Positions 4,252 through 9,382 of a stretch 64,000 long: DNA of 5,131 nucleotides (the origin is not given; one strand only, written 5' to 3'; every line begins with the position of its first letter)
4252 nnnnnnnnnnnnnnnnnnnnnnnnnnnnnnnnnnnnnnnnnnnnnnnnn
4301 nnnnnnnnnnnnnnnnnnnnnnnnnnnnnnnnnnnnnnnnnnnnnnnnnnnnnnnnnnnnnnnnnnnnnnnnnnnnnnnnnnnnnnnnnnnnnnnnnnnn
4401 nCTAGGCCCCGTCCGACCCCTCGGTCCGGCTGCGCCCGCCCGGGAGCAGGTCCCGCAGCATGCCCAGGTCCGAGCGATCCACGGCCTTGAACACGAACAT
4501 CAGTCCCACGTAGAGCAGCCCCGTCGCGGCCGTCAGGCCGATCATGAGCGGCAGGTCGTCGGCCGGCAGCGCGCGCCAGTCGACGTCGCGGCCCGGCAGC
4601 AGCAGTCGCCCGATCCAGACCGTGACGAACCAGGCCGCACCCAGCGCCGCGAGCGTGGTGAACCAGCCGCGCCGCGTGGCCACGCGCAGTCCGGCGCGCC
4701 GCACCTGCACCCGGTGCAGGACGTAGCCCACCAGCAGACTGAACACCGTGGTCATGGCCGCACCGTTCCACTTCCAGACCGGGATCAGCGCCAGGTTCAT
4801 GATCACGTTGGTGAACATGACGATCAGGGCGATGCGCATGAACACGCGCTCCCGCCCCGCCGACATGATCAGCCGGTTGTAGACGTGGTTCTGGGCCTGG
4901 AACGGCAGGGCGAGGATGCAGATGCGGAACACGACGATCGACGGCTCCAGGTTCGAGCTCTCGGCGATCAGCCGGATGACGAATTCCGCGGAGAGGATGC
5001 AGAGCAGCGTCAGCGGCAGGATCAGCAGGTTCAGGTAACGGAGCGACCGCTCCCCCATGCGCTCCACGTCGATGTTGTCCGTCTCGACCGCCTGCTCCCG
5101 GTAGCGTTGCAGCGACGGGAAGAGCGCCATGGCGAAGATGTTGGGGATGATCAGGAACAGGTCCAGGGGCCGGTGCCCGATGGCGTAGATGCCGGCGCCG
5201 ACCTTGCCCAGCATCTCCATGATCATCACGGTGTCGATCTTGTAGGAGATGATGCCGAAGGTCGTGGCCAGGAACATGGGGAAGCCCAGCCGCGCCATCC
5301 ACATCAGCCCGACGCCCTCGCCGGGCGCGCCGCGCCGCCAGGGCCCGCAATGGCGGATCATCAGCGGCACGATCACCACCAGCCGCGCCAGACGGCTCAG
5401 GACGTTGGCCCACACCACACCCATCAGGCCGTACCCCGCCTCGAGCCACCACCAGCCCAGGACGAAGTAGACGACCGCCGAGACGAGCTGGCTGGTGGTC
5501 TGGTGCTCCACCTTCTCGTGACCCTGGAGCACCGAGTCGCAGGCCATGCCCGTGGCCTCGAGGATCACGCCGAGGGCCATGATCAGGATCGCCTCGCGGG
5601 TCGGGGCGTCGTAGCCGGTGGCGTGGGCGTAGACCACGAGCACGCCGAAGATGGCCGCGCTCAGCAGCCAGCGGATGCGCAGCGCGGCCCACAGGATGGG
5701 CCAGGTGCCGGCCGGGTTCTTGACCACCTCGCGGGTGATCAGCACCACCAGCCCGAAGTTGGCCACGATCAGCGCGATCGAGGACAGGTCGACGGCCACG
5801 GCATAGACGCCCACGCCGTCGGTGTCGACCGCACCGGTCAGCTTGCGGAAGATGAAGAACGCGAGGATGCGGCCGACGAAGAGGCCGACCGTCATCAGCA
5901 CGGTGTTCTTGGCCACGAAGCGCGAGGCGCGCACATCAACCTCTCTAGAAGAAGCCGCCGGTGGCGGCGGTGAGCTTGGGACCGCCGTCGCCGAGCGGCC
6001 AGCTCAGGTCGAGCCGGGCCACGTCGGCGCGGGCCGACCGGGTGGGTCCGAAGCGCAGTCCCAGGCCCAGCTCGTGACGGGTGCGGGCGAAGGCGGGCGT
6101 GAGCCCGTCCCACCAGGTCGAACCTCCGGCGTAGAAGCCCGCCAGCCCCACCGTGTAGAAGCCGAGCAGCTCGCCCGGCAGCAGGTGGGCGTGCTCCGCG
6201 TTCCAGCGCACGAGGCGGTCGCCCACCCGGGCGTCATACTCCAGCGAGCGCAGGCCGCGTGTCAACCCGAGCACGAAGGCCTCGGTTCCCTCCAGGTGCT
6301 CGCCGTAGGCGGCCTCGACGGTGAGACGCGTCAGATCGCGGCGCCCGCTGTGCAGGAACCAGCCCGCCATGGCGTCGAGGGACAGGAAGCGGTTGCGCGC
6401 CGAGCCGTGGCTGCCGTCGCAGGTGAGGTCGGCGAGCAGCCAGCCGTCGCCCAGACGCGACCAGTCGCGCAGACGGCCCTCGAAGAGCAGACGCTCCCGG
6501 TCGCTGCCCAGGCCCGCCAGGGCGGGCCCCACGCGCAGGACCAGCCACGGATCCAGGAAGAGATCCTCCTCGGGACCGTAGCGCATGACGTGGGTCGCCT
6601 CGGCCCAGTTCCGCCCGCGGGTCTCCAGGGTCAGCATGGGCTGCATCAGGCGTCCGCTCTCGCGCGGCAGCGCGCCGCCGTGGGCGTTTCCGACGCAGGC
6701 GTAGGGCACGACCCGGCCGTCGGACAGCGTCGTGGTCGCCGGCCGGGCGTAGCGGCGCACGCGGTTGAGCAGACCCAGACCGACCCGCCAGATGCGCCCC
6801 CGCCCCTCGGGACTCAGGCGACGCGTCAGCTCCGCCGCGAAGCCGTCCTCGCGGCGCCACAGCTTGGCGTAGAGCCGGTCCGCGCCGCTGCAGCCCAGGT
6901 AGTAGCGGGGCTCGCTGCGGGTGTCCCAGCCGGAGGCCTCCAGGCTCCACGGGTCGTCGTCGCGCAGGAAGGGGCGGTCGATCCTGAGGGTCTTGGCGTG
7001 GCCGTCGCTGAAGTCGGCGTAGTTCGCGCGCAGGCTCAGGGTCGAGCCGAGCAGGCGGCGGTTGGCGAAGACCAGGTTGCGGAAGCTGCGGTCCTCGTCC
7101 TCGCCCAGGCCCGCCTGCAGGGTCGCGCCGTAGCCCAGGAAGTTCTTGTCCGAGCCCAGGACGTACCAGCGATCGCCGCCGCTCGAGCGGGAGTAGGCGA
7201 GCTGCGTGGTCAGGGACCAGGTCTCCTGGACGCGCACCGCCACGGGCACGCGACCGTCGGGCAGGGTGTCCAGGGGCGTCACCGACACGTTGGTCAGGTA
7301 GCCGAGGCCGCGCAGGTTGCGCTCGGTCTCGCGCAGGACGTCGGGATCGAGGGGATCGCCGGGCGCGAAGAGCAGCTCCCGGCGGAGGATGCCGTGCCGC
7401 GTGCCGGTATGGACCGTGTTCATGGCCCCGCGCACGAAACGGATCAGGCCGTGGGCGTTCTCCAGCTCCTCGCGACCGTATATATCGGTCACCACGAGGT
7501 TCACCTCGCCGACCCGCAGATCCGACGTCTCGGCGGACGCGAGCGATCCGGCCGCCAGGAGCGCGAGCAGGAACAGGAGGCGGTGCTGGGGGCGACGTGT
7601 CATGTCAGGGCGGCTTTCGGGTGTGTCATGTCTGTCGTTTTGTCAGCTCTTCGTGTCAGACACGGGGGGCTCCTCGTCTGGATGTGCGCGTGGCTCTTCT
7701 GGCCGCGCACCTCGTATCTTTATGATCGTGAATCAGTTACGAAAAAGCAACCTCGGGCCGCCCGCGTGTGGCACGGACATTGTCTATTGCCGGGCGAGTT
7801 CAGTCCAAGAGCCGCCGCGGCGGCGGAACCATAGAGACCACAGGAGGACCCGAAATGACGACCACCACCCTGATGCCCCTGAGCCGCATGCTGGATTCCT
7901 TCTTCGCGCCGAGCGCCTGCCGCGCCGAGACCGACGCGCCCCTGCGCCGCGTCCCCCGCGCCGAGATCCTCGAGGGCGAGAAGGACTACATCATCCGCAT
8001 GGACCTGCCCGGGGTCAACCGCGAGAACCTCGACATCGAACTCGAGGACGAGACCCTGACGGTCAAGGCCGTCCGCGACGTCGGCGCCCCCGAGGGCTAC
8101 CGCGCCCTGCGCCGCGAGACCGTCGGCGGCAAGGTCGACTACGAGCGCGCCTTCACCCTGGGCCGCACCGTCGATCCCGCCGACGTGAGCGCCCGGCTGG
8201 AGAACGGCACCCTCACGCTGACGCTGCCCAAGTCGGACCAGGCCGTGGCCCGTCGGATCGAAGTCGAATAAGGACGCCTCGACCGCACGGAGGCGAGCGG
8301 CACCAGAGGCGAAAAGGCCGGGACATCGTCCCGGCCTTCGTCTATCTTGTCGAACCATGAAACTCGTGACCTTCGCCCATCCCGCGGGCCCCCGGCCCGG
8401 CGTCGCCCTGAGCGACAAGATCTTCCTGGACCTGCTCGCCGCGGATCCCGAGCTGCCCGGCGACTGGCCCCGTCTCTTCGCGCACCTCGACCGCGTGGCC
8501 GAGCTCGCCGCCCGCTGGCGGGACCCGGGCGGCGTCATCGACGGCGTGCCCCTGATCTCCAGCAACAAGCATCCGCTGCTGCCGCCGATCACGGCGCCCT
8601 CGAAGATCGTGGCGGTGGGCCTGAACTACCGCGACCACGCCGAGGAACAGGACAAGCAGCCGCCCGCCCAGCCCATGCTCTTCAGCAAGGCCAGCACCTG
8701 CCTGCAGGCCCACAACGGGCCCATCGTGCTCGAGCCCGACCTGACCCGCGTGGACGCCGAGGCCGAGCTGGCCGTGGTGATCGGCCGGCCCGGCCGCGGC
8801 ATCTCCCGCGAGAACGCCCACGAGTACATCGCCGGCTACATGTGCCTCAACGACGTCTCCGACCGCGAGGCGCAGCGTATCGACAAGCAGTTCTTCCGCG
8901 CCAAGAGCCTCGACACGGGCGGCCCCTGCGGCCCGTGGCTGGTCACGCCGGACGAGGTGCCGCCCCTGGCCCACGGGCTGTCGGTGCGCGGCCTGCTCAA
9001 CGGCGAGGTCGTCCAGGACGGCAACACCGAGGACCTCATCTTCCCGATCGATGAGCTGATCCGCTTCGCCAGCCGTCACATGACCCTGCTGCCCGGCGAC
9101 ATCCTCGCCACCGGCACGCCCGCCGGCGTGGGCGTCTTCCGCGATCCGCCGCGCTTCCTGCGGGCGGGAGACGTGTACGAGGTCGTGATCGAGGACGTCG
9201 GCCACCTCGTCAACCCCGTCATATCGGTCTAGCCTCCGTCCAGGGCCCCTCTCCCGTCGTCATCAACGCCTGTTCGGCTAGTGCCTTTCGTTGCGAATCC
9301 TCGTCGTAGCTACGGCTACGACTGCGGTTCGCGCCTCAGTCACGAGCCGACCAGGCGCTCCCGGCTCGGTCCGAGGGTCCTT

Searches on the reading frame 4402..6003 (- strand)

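Call 34: search_protein_families(library=pfam, proteins=[window:4402-6003:-], max_evalue=0.001)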
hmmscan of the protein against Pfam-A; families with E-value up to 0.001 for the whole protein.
window:4402-6003:- (533 aa): 3 families
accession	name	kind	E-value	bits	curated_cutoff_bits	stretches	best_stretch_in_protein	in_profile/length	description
PF01943.22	Polysacc_synt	-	2.3e-20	73.6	28.2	1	30-300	1-272/274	Polysaccharide biosynthesis protein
PF13440.11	Polysacc_synt_3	-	8.9e-16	58.4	23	1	65-346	12-283/293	Polysaccharide biosynthesis protein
PF03023.19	MurJ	-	1.4e-10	40.9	27.4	1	193-460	156-425/451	Lipid II flippase MurJ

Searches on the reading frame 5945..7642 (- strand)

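Call 34: search_protein_families(library=pfam, proteins=[window:5945-7642:-], max_evalue=0.001)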
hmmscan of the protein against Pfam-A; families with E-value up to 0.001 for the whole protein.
window:5945-7642:- (565 aa): 1 family
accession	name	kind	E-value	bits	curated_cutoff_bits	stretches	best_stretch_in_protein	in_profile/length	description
PF07244.20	POTRA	-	2.3e-06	28.6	21.3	1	83-140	16-78/79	Surface antigen variable number repeat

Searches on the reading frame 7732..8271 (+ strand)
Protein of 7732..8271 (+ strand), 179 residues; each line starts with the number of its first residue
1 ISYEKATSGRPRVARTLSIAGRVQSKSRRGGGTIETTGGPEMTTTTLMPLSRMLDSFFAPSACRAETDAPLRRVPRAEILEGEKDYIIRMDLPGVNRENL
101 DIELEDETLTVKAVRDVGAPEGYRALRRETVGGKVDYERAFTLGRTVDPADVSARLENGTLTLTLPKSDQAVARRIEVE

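Call 34: search_protein_families(library=pfam, proteins=[window:7732-8271:+], max_evalue=0.001)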
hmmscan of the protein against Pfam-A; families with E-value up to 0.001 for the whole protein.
window:7732-8271:+ (179 aa): 2 families
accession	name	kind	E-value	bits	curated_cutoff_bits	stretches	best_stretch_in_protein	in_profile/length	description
PF00011.27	HSP20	-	3.6e-17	62.8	20.8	1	79-178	2-101/102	Hsp20/alpha crystallin family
PF17886.7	ArsA_HSP20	-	1.1e-05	25.3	22.5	1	84-163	2-61/63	HSP20-like domain found in ArsA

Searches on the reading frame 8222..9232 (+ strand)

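Call 34: search_protein_families(library=pfam, proteins=[window:8222-9232:+], max_evalue=0.001)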
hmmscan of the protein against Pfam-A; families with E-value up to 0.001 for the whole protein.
window:8222-9232:+ (336 aa): 1 family
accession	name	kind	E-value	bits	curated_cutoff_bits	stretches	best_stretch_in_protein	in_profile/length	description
PF01557.24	FAA_hydrolase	-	5.8e-66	222.7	23.9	1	128-333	1-213/214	Fumarylacetoacetate (FAA) hydrolase C-terminal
